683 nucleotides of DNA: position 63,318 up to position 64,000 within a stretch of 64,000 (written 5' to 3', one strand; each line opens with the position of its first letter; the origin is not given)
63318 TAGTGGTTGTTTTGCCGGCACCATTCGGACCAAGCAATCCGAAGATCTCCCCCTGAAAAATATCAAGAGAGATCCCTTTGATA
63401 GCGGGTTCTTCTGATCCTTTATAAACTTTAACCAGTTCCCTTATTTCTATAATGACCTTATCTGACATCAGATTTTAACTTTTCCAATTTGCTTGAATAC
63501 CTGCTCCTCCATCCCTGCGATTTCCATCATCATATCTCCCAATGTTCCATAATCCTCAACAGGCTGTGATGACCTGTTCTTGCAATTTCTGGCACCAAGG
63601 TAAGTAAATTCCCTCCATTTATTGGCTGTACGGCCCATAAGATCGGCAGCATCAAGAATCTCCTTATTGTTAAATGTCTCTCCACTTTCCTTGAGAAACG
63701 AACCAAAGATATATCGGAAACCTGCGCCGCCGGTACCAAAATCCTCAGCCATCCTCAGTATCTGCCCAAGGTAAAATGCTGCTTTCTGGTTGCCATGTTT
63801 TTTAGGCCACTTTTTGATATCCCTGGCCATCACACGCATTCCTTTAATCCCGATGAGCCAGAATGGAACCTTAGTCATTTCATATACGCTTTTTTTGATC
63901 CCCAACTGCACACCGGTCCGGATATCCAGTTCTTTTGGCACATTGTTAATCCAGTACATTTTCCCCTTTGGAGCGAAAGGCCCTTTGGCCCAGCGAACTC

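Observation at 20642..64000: Compact cluster of at least 43 kb: aryl-polyene/flexirubin-type type II PKS-FAS core with an accessory set matching no described subtype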

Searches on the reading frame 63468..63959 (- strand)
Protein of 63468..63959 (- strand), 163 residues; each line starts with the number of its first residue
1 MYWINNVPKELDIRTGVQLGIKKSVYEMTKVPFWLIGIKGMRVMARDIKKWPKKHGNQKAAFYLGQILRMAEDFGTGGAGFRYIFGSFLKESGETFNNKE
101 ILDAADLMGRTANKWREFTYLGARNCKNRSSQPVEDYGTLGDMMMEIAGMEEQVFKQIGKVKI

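Call 8: search_protein_families(library=pfam, proteins=[window:63468-63959:-], max_evalue=0.001)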
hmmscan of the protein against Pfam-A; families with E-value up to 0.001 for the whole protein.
window:63468-63959:- (163 aa): 1 family
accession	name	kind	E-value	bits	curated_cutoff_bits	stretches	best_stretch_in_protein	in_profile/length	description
PF16169.10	DUF4872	-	1.5e-39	135.9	28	1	1-157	19-172/173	Domain of unknown function (DUF4872)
